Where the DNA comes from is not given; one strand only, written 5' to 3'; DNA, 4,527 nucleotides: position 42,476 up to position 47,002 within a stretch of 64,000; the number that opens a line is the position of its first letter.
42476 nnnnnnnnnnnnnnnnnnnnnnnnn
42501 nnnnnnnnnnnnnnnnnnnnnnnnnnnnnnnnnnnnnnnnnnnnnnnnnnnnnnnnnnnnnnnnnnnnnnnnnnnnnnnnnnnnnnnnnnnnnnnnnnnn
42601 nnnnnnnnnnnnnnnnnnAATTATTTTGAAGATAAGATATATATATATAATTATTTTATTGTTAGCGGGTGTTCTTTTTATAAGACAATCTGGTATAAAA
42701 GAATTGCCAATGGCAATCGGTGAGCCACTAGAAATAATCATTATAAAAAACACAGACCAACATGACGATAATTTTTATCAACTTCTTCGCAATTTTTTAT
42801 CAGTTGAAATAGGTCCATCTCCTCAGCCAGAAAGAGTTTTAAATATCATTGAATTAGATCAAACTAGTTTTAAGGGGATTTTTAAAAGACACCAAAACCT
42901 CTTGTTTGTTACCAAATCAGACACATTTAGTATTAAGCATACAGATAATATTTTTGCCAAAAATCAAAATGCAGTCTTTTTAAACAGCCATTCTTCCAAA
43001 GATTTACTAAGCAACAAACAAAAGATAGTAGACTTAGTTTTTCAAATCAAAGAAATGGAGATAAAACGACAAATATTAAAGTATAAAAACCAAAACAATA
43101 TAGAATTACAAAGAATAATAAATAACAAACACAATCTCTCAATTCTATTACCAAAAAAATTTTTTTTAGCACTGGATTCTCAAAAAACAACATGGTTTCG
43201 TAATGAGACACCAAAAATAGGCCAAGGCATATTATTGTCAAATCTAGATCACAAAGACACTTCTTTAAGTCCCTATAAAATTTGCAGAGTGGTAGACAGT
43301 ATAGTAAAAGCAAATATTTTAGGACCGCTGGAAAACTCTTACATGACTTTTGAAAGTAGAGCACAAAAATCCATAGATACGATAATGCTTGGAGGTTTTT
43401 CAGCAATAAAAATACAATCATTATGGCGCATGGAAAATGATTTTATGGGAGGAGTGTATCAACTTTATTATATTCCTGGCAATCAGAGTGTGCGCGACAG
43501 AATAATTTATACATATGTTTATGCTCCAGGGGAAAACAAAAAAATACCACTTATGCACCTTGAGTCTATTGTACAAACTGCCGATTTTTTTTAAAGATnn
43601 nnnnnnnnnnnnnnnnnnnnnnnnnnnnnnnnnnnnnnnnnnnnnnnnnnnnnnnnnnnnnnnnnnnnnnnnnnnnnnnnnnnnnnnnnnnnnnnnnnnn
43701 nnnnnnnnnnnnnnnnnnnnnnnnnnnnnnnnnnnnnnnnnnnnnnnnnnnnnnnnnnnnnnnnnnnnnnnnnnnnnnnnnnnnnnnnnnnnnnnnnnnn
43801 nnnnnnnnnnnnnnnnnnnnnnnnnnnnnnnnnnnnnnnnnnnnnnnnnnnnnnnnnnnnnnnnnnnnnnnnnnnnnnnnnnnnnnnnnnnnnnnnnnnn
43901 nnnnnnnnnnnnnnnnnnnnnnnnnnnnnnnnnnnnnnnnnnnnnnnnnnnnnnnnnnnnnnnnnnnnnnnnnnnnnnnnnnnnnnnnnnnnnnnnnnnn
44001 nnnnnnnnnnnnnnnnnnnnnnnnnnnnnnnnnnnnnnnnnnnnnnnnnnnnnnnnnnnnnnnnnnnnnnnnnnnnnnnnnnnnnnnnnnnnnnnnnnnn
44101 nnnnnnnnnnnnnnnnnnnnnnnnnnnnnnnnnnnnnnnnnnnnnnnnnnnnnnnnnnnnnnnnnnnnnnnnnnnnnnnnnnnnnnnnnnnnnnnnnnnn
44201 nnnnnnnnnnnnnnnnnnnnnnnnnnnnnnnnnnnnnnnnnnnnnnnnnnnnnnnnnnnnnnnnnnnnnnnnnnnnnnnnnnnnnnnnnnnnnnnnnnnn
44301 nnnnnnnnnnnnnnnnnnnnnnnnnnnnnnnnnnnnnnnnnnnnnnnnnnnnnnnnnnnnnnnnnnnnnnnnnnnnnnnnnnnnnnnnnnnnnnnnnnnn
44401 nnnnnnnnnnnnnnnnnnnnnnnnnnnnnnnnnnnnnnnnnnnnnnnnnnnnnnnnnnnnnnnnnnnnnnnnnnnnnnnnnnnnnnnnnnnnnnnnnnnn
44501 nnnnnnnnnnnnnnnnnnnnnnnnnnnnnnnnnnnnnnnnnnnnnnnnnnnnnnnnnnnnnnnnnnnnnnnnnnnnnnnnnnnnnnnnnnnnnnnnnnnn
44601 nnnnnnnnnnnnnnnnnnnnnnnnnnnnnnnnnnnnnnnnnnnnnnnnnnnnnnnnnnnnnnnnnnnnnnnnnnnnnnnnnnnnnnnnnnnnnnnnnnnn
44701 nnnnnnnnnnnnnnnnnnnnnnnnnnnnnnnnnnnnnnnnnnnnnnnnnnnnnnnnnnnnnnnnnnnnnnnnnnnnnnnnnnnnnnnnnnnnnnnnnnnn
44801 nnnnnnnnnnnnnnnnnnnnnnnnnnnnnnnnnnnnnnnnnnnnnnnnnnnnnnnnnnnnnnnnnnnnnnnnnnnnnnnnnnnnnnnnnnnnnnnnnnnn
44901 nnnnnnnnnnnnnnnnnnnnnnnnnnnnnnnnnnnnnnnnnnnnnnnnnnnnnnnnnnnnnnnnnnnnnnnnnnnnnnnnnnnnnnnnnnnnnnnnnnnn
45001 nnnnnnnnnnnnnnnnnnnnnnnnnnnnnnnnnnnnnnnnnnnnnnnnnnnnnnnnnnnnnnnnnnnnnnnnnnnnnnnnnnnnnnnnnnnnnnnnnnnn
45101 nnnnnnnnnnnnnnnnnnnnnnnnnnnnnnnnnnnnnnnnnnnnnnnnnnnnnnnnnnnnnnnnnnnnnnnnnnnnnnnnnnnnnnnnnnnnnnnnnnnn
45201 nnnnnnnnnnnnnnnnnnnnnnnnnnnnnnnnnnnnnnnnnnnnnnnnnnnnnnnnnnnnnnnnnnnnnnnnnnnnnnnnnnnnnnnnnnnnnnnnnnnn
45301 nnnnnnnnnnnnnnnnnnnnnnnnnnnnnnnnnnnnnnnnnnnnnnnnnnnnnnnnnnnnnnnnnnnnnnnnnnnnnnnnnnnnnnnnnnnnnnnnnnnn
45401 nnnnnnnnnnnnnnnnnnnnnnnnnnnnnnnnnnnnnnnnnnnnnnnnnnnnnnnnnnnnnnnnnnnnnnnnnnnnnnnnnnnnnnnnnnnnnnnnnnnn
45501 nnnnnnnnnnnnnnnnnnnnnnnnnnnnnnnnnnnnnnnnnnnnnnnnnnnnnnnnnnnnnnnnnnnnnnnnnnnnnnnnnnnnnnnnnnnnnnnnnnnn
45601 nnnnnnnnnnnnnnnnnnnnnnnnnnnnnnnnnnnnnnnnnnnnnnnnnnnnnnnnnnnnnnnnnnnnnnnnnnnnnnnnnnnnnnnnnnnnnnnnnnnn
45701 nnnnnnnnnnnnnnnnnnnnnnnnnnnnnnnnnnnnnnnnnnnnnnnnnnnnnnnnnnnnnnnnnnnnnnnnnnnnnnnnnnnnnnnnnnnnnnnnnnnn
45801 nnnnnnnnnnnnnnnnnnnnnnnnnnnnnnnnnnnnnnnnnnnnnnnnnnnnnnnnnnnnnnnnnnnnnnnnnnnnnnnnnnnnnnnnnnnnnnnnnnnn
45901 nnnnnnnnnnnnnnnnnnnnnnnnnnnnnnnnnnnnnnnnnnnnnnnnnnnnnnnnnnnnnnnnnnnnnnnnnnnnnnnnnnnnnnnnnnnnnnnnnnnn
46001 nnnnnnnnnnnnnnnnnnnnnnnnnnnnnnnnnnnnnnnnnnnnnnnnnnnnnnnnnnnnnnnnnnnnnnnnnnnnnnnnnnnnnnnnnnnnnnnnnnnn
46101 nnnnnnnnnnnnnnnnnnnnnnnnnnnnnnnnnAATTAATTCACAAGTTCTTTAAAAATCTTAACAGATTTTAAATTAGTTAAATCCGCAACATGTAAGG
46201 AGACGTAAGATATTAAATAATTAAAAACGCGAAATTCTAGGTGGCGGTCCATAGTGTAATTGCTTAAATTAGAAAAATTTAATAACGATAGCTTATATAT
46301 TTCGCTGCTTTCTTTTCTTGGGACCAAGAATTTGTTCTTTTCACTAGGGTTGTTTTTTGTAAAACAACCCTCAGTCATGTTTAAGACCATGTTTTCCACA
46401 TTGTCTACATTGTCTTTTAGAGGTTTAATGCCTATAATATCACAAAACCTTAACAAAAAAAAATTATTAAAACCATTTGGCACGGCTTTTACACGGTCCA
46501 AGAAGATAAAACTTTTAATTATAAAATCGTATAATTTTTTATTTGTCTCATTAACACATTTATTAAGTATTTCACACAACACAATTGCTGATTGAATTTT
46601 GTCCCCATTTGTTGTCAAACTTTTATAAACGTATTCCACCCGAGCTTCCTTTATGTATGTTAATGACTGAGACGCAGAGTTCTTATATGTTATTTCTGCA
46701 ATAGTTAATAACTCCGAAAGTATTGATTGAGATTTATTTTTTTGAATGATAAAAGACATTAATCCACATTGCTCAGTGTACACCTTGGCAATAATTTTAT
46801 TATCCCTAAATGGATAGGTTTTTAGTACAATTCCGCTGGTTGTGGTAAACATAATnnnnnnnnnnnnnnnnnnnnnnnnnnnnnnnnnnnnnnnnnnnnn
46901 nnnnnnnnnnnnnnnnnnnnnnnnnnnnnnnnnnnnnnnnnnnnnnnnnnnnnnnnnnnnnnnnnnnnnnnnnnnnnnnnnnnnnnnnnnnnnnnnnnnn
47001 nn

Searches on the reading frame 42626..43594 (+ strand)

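Call 10: search_protein_families(library=pfam, proteins=[window:42626-43594:+], max_evalue=0.001)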
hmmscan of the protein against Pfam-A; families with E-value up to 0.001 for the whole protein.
window:42626-43594:+ (322 aa): 1 family
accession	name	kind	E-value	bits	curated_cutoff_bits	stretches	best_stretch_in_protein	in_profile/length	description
PF16125.10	DUF4837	-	2.1e-52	178.4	25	1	30-318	1-295/295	Domain of unknown function (DUF4837)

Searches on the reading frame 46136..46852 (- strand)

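Call 10: search_protein_families(library=pfam, proteins=[window:46136-46852:-], max_evalue=0.001)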
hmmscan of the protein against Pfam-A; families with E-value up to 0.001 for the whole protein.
window:46136-46852:- (238 aa): 1 family
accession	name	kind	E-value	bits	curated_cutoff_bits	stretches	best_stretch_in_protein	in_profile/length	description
PF11967.14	RecO_N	-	2.6e-10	40.6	27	1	1-72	1-76/80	Recombination protein O N terminal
